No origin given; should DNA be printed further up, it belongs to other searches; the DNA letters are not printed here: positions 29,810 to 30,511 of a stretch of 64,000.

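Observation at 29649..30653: A PD-(D/E)xK nuclease-like gene is bracketed by inverted cassettes, twice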

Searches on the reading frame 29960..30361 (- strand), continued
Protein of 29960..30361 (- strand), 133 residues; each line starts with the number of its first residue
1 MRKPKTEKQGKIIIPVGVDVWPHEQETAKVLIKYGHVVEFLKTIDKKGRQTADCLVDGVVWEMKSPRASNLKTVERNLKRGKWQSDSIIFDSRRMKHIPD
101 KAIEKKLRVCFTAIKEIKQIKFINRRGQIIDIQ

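Call 54: fold_search(model_id=the predicted structure, library=pdb)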
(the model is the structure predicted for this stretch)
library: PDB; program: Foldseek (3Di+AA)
matches with E <= 10: 892; with E <= 0.001: 1
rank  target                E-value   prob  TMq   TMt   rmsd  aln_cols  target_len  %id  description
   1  4g6v_A                8.4e-07  1.00  0.69  0.69   3.6       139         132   17  CdiA-CT/CdiI toxin and immunity complex from Burkholderia pseudomallei (released 2012-12-12)
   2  1z6y_A                2.9e-01  0.25  0.36  0.31   8.1       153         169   11  Structure Of Human ADP-Ribosylation Factor-Like 5 (released 2005-04-05)
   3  7zrz_AP1              2.9e-01  0.11  0.24  0.19   8.2       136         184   13  Structure of the human tRNA splicing endonuclease defines substrate recognition (released 2023-05-17)
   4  5x0i_A                4.2e-01  0.47  0.29  0.10   4.6        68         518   10  Crystal structure of PKM2 R399E mutant complexed with FBP and serine (released 2018-01-31)
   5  2yzk_A                4.5e-01  0.08  0.19  0.16   8.9       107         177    9  Crystal structure of orotate phosphoribosyltransferase from Aeropyrum pernix (released 2007-11-06)
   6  7r7j_A                5.1e-01  0.15  0.27  0.10   9.5       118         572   13  Crystal structure of RadD with ADP (released 2022-04-13)
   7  2i71_A                5.1e-01  0.11  0.27  0.11  11.7       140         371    9  Crystal structure of a Conserved Protein of Unknown Function from Sulfolobus solfataricus P2 (released 2006-10-03)
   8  4imp_D                5.1e-01  0.11  0.24  0.08  17.0       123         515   12  The missing linker: a dimerization motif located within polyketide synthase modules (released 2013-03-27)
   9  8sb9                  5.1e-01  0.05  0.20  0.04  13.8       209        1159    8  CryoEM structure of P-Glycoprotein in inward facing 1 state under continuous turnover conditions with vinblastine (released 2025-04-23)
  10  3h5q                  5.4e-01  0.41  0.30  0.11   3.6        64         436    8  Crystal structure of a putative pyrimidine-nucleoside phosphorylase from Staphylococcus aureus (released 2009-05-26)
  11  4f5k_A                5.4e-01  0.13  0.28  0.13   8.9       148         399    9  Substrate Specificity Conversion of Aspartate Aminotransferase to Tyrosine Aminotransferase By The JANUS Algorithm: Ch (released 2013-02-13)
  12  3lpn_B                5.7e-01  0.13  0.28  0.16   8.8       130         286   11  Crystal structure of the phosphoribosylpyrophosphate (PRPP) synthetase from Thermoplasma volcanium in complex with an  (released 2011-02-09)
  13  3mbi_C                6.1e-01  0.14  0.28  0.16   9.2       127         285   13  Crystal structure of the phosphoribosylpyrophosphate (PRPP) synthetase from Thermoplasma volcanium in complex with ADP (released 2011-04-20)
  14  1a79_A                6.1e-01  0.13  0.24  0.20   7.2       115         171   14  CRYSTAL STRUCTURE OF THE TRNA SPLICING ENDONUCLEASE FROM METHANOCOCCUS JANNASCHII (released 1999-06-01)
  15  2h17                  6.4e-01  0.21  0.38  0.34   6.8       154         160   10  Structure of human ADP-ribosylation factor-like 5 (ARL5) (released 2006-06-13)
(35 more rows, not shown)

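Call 61: find_encoding_contigs(protein=P0150, flank=4000, max_places=8)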
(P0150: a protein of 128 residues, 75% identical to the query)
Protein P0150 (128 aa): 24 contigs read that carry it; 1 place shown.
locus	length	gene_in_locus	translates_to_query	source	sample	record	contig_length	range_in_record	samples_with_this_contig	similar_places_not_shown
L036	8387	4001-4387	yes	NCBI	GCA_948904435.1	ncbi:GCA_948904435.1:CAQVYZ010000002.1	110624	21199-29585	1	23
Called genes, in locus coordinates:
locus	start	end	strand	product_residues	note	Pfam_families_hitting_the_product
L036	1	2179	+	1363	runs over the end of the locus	PF04851:ResIII, PF07669:Eco57I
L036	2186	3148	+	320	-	-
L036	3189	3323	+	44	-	-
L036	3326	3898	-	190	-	-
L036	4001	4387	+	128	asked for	PF18451:CdiA_C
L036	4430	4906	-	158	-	-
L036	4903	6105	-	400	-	-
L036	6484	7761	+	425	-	PF01183:Glyco_hydro_25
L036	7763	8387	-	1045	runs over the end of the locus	PF04851:ResIII, PF07669:Eco57I (faint)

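Call 62: find_encoding_contigs(protein=P0145, flank=4000, max_places=8)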
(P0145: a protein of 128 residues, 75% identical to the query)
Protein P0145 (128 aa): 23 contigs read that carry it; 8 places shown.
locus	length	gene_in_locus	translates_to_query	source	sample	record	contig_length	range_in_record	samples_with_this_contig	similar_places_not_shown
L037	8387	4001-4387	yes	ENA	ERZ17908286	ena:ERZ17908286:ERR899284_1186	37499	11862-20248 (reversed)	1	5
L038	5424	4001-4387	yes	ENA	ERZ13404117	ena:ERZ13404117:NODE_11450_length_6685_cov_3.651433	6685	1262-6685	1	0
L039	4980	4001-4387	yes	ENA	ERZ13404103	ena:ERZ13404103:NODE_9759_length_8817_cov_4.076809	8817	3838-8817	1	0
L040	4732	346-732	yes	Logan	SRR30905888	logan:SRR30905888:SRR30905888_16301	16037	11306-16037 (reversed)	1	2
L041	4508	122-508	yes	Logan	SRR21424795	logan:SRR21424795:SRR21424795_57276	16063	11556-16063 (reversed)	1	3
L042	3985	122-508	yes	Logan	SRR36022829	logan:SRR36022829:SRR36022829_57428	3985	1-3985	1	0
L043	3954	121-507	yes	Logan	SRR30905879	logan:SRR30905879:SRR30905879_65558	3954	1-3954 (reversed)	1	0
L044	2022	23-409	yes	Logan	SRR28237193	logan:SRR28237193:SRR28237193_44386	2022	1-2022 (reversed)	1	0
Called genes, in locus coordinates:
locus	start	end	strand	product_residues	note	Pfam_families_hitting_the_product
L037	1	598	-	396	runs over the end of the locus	PF13641:Glyco_tranf_2_3, PF00535:Glycos_transf_2, PF13632:Glyco_trans_2_3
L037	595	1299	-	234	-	PF06541:ABC_trans_CmpB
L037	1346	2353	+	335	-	PF03417:AAT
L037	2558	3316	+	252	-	PF23441:SDR, PF00106:adh_short, PF01370:Epimerase (weak), PF08659:KR, PF13561:adh_short_C2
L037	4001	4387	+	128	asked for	PF18451:CdiA_C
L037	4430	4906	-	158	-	-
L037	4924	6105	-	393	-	-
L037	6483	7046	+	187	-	PF00293:NUDIX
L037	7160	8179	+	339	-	PF00579:tRNA-synt_1b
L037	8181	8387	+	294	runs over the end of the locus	PF01479:S4 (weak), PF00849:PseudoU_synth_2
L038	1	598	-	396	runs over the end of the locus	PF13641:Glyco_tranf_2_3, PF00535:Glycos_transf_2, PF13632:Glyco_trans_2_3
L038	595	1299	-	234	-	PF06541:ABC_trans_CmpB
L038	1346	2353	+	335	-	PF03417:AAT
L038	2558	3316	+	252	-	PF23441:SDR, PF00106:adh_short, PF01370:Epimerase (faint), PF08659:KR, PF13561:adh_short_C2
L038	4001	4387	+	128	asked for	PF18451:CdiA_C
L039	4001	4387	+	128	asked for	PF18451:CdiA_C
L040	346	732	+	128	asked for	PF18451:CdiA_C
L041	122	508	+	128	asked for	PF18451:CdiA_C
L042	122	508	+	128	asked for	PF18451:CdiA_C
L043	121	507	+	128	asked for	PF18451:CdiA_C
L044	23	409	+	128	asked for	PF18451:CdiA_C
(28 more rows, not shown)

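Call 65: search_protein_families(library=padloc, proteins=[window:29963-30361:-, P0156, P0206], max_evalue=1)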
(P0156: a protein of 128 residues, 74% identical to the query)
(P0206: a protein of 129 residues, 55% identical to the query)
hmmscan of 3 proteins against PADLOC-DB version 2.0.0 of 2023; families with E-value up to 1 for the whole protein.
window:29963-30361:- (133 aa): 0 families

P0156 (128 aa): 0 families

P0206 (129 aa): 0 families

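Call 66: search_protein_families(library=phrogs, proteins=[window:29963-30361:-, P0156, P0206], max_evalue=0.01)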
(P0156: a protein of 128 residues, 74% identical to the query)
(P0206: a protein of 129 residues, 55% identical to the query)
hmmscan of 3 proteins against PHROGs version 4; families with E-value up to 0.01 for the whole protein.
window:29963-30361:- (133 aa): 2 families
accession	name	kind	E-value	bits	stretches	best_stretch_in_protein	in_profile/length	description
phrog_13257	-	head and packaging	3.8e-07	30.6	1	19-117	286-386/405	head maturation protease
phrog_23416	-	unknown function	0.0012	18.8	1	23-65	325-370/459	-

P0156 (128 aa): 1 family
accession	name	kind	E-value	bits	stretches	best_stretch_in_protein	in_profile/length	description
phrog_13257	-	head and packaging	0.00017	21.9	1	14-112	286-389/405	head maturation protease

P0206 (129 aa): 2 families
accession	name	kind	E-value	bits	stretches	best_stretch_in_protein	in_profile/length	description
phrog_13257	-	head and packaging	5.2e-09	36.8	1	15-103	286-376/405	head maturation protease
phrog_36422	-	unknown function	0.0076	17.1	1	2-109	40-147/171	-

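Call 72: find_encoding_contigs(protein=P0206, flank=4000, max_places=3)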
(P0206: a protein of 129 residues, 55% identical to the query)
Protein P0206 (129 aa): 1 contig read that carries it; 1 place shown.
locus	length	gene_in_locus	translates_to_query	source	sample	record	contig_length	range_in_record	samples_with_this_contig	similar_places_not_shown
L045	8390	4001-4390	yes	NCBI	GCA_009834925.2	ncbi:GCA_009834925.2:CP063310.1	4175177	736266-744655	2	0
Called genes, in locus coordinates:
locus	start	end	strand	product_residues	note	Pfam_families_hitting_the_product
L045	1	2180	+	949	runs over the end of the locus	PF04879:Molybdop_Fe4S4 (weak), PF00384:Molybdopterin, PF01568:Molydop_binding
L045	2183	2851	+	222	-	PF12797:Fer4_2 (faint), PF13187:Fer4_9 (faint), PF13237:Fer4_10 (faint), PF12838:Fer4_7 (weak), PF13247:Fer4_11, PF00037:Fer4 (weak), PF12837:Fer4_6 (weak)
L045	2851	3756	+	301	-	PF04976:DmsC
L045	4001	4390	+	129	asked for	PF18451:CdiA_C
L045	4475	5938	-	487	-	PF00196:GerE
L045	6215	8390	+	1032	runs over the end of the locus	PF04879:Molybdop_Fe4S4 (weak), PF00384:Molybdopterin, PF01568:Molydop_binding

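Call 73: find_encoding_contigs(protein=P0223, flank=4000, max_places=4)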
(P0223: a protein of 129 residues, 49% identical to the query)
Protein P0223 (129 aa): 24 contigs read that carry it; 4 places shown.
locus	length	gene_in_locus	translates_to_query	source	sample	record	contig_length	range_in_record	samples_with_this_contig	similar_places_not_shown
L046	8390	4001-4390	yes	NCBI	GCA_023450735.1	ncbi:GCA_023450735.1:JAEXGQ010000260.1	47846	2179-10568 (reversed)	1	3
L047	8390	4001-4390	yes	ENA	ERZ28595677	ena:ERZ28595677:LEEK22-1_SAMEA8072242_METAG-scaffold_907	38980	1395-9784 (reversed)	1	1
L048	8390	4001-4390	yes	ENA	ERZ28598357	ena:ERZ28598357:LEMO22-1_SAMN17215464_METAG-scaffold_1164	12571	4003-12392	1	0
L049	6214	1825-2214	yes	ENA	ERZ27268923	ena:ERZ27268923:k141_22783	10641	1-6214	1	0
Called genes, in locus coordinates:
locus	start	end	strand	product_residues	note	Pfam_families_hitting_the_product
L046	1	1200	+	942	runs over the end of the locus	PF20464:MmeI_N, PF20465:MmeI_hel, PF20473:MmeI_Mtase, PF07669:Eco57I (weak), PF20466:MmeI_TRD, PF20467:MmeI_C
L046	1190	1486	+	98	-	-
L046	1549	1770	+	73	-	-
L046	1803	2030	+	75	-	-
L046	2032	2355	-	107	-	-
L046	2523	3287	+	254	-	-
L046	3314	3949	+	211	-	PF26887:Phage_T4_End_IV (weak)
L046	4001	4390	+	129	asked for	PF18451:CdiA_C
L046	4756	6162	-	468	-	PF00512:HisKA, PF02518:HATPase_c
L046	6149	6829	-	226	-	PF00072:Response_reg, PF00486:Trans_reg_C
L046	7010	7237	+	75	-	-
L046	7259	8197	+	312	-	-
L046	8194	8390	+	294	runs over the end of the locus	PF02463:SMC_N (faint), PF00005:ABC_tran, PF13304:AAA_21 (weak)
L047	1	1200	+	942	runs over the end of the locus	PF20464:MmeI_N, PF20465:MmeI_hel, PF20473:MmeI_Mtase, PF07669:Eco57I (weak), PF20466:MmeI_TRD, PF20467:MmeI_C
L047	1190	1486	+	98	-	-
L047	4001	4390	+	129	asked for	PF18451:CdiA_C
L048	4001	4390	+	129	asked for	PF18451:CdiA_C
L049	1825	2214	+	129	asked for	PF18451:CdiA_C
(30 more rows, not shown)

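Call 76: find_related_loci(query=A4, collection=metagenome_contigs, flank=4000)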
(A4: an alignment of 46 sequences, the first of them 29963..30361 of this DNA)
Query A4 (133 aa) in metagenome_contigs; peptide patterns used: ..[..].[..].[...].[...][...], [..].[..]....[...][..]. (x = any residue, [..] = any of these).
327 stretches matched a pattern; 144 encode a relative of the query (tblastn E <= 1e-3); the best 80 are kept; 80 distinct loci.
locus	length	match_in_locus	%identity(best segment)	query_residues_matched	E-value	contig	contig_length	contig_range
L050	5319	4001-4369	72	10-132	3e-60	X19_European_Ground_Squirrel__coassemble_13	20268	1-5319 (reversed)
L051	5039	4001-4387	58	5-133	8e-52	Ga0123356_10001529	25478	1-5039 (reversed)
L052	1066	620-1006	53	5-133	2e-51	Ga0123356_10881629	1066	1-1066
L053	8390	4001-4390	58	3-132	8e-47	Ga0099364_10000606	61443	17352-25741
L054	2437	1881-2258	53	6-132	2e-44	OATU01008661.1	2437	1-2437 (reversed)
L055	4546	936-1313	58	8-133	3e-44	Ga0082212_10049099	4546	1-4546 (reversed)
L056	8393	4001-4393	50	4-133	3e-43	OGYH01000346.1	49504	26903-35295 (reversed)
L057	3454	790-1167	53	8-133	5e-43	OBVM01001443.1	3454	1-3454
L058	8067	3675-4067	49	4-133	9e-43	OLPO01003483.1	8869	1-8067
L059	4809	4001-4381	52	8-133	1e-42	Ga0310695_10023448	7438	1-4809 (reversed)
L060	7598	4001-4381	52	7-133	3e-42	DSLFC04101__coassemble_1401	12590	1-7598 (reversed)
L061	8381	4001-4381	53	7-133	7e-42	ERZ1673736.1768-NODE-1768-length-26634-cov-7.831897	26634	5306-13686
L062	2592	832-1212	53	7-133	7e-42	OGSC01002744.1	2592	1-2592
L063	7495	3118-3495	55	8-133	8e-42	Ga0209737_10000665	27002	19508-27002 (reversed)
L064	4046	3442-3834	48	4-133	7e-42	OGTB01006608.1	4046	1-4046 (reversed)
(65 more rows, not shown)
